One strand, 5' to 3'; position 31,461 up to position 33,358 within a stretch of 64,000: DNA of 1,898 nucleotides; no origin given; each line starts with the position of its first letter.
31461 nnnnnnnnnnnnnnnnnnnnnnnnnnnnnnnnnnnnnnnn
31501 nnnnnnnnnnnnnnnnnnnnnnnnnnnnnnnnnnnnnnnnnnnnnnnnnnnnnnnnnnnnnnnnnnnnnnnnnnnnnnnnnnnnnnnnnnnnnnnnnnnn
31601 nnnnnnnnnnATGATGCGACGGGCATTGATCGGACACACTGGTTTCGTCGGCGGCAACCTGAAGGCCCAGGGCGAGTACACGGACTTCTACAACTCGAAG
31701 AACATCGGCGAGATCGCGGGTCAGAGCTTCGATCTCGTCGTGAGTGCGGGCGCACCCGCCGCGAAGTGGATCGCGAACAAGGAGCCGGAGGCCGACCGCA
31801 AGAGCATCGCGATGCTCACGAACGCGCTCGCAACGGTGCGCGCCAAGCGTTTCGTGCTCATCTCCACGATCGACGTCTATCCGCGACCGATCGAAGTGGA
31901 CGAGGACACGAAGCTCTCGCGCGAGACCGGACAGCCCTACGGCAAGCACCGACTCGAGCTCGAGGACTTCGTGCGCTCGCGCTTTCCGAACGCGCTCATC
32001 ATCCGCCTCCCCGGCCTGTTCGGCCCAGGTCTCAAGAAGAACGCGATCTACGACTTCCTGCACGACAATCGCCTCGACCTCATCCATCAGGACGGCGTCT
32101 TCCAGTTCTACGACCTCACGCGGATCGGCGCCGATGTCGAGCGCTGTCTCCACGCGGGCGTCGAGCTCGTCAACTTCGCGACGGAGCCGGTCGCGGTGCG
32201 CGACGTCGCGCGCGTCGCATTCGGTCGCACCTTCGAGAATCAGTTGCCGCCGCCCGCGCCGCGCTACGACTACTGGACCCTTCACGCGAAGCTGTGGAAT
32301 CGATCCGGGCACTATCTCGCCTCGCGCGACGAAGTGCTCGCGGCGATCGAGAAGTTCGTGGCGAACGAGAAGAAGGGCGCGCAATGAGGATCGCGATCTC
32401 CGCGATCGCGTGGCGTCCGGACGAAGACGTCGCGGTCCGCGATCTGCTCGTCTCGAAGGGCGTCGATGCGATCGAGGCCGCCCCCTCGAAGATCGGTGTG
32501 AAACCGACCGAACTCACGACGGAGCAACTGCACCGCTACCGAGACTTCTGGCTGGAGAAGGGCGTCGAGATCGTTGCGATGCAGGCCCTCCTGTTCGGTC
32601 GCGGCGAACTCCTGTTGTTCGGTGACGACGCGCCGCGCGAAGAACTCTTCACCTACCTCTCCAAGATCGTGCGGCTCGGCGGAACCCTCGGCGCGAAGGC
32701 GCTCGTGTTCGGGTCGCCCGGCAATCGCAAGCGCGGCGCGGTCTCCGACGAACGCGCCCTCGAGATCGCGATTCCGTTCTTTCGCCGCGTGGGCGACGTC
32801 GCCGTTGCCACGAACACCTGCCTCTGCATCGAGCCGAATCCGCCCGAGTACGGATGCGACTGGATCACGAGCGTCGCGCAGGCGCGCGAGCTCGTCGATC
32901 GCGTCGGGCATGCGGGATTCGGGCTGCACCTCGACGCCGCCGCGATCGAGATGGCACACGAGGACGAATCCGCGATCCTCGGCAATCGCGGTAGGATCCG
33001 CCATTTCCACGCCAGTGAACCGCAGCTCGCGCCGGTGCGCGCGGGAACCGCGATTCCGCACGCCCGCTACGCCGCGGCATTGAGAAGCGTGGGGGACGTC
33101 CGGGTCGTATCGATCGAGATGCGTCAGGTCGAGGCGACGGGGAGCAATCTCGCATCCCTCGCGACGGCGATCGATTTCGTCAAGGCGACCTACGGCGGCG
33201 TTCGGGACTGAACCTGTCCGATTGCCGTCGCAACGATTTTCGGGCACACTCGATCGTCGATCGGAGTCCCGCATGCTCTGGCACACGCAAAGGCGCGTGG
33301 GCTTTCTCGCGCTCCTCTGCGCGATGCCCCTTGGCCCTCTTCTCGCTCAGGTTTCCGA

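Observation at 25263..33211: Six-gene translationally coupled operon pointing to a lipid-linked sugar modification and transfer system: a large GT-C-like membrane protein, an FAD oxidoreductase, a polyprenyl-P GT2, a GT2, an SDR epimerase and a sugar-phosphate isomerase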

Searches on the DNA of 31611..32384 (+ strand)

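Call 54: search_dna_similar(query=L081:6600-10576:+, collection=ecoli_genomes, mode=distant, max_rows=10)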
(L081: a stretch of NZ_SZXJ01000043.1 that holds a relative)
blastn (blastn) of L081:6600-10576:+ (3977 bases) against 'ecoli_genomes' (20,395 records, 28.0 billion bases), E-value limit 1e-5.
Records with a match: 8; places in all: 9; records where one place covers at least 80% of the query: 0.
Genomes with a match: 8 of 5426; with a place that covers at least 80% of the query: 0. Places per genome that has any: lowest 1, median 1, highest 2. On chromosomes: 7 places; on plasmids: 2.
Best place of each record, by identity: 60-80% 8.
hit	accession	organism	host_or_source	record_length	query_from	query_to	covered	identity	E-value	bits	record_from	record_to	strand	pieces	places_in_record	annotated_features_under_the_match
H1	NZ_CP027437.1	Escherichia coli strain 2012C-4221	missing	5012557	39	1470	16%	69.8%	3e-39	274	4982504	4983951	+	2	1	glycosyl transferase family 2 | FAD-dependent oxidoreductase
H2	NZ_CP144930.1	Escherichia coli strain SCPM-O-B-9504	Homo sapiens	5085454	39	1470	16%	69.8%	3e-39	274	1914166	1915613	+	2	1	hypothetical protein | FAD-dependent oxidoreductase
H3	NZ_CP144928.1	Escherichia coli strain SCPM-O-B-12142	missing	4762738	39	1470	16%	69.8%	3e-39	274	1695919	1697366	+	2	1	hypothetical protein | FAD-dependent oxidoreductase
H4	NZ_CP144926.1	Escherichia coli strain SCPM-O-B-7615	raw milk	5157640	39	1470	16%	69.8%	3e-39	274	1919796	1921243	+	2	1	hypothetical protein | FAD-dependent oxidoreductase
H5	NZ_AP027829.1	Escherichia coli strain 2017.17.03CC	Homo sapiens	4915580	39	1470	16%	69.8%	3e-39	274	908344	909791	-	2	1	hypothetical protein | FAD-dependent oxidoreductase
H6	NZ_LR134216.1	Escherichia coli strain NCTC10973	missing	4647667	39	1470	16%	69.8%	3e-39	274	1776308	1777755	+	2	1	hypothetical protein | FAD-dependent oxidoreductase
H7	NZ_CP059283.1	Escherichia coli strain SY3626_hybrid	chicken meat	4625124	6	469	12%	69.9%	3e-47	202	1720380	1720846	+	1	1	FAD-dependent oxidoreductase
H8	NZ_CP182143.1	Escherichia coli strain CUPF09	Pig Feces, Farm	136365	36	471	11%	67.1%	8e-22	116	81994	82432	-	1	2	NAD(P)/FAD-dependent oxidoreductase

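Call 56: get_annotated_region(hit=H6, flank=9000)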
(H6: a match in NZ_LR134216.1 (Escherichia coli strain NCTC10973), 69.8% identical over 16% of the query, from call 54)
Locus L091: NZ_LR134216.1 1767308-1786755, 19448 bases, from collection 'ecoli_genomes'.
description: Escherichia coli strain NCTC10973 chromosome 1, complete sequence
organism: Escherichia coli strain NCTC10973 (NCBI taxid 562)
replicon: chromosome; assembly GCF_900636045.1
host: missing; source: feces; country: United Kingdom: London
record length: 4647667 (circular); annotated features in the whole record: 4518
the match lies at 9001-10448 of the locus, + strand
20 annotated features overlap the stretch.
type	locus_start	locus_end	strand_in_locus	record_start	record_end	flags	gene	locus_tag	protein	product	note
CDS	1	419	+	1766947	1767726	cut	wzm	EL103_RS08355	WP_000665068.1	O89/O101/O162 family O-antigen export ABC transporter permease subunit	-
CDS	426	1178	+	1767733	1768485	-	wzt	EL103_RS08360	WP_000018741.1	O89/O101/O162 family O-antigen export ABC transporter ATP-binding subunit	-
CDS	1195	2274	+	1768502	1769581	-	-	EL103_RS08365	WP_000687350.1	glycosyltransferase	-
CDS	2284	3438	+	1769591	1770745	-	-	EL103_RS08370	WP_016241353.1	glycosyltransferase family 4 protein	-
CDS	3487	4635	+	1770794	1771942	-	-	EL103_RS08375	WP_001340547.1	class I SAM-dependent methyltransferase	-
CDS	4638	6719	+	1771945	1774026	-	-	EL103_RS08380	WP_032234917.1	glycosyltransferase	-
CDS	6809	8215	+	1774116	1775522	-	gndA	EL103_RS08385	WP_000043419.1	NADP-dependent phosphogluconate dehydrogenase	-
CDS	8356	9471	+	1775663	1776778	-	-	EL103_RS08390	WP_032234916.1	FAD-dependent oxidoreductase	-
CDS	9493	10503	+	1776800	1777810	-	-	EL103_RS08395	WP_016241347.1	hypothetical protein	-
CDS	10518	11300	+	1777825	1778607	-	-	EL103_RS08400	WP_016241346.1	NAD(P)-dependent oxidoreductase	-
CDS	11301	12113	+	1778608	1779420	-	-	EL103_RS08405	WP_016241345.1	sugar phosphate isomerase/epimerase family protein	-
CDS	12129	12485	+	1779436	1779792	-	-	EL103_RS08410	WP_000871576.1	multidrug efflux transporter protein EmrE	-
CDS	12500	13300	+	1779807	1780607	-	-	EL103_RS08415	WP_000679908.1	glycosyltransferase family 2 protein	-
CDS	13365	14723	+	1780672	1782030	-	-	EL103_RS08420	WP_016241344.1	hypothetical protein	-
CDS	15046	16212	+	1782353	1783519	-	ugd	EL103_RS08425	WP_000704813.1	UDP-glucose 6-dehydrogenase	-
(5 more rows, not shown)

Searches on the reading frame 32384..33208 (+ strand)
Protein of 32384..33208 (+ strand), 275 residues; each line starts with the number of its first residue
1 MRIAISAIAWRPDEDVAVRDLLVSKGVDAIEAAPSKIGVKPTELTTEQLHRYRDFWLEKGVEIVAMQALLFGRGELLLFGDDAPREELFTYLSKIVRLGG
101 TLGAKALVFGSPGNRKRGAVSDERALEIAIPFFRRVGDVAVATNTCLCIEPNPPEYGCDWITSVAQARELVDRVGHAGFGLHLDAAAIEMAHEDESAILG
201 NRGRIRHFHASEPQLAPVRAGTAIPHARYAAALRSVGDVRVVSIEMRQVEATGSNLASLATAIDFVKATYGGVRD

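Call 4: search_protein_families(library=pfam, proteins=[window:32384-33208:+], max_evalue=0.01)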
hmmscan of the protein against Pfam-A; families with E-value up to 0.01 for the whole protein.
window:32384-33208:+ (275 aa): 1 family
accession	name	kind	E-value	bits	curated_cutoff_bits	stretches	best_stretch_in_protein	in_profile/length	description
PF01261.30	AP_endonuc_2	-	3.8e-16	60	31.1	1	22-265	4-245/249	Xylose isomerase-like TIM barrel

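Call 5: search_protein_families(library=ncbifam, proteins=[window:32384-33208:+], max_evalue=0.01)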
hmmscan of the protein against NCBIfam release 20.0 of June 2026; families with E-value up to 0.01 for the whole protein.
window:32384-33208:+ (275 aa): 1 family
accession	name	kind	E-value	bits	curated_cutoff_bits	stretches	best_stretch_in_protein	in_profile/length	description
NF041099.2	keto_glucon_epim_IolO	equivalog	2.4e-06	27.1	300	1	81-249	84-249/269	5-keto-L-gluconate epimerase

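Call 11: search_solved_structures(query=window:32384-33208:+, max_evalue=0.1)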
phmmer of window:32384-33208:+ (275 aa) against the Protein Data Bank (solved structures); distinct sequences matched with E-value up to 0.1: 2.
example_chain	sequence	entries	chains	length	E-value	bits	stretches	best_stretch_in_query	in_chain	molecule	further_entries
9d01_A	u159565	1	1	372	0.00067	22.6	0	26-68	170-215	a-iTHR-201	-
4pgl_A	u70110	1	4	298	0.061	16.1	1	127-245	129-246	D-tagatose 3-epimerase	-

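Call 101: search_solved_structures(query=A7, max_evalue=0.1, show_alignments=1)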
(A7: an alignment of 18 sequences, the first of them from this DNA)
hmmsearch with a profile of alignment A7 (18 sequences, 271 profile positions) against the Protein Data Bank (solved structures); distinct sequences matched with E-value up to 0.1: 47.
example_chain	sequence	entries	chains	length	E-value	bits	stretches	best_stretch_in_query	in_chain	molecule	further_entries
4pgl_A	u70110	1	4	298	1.6e-16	63.6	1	81-247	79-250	D-tagatose 3-epimerase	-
2zvr_A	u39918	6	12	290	1.3e-15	60.6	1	41-247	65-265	Uncharacterized protein TM_0416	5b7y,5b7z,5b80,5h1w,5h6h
3vnk_A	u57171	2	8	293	2.1e-15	60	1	121-245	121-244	Xylose isomerase domain protein TIM barrel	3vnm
3vni_A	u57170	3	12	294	2.1e-15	60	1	121-245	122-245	Xylose isomerase domain protein TIM barrel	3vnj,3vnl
7e9w_A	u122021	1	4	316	2.5e-15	59.7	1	121-245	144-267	D-psicose 3-epimerase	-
7x7w_A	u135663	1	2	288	2.7e-15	59.6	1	131-245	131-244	D-PSICOSE 3-EPIMERASE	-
4q7i_A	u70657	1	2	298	3.7e-15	59.2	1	81-247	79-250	D-tagatose 3-epimerase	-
7cj4_A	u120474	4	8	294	9.6e-15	57.8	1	126-248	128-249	Epimerase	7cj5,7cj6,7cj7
7cj9_A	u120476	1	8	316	1.1e-14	57.6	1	126-247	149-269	Epimerase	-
7cj8_A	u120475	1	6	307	1.1e-14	57.6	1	126-247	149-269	Epimerase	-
2ou4_A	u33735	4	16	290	6.6e-14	55.1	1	81-248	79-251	D-tagatose 3-epimerase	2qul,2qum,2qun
8xix_A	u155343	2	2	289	6.8e-14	55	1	81-247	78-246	D-tagatose 3-epimerase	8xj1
8xiv_A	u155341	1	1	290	6.9e-14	55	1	81-247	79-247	D-tagatose 3-epimerase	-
4xsl_A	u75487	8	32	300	7.3e-14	54.9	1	81-248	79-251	D-tagatose 3-epimerase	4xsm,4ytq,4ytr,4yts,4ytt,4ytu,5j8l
7erm_A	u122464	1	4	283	1.5e-13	53.9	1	86-257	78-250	D-tagatose 3-epimerase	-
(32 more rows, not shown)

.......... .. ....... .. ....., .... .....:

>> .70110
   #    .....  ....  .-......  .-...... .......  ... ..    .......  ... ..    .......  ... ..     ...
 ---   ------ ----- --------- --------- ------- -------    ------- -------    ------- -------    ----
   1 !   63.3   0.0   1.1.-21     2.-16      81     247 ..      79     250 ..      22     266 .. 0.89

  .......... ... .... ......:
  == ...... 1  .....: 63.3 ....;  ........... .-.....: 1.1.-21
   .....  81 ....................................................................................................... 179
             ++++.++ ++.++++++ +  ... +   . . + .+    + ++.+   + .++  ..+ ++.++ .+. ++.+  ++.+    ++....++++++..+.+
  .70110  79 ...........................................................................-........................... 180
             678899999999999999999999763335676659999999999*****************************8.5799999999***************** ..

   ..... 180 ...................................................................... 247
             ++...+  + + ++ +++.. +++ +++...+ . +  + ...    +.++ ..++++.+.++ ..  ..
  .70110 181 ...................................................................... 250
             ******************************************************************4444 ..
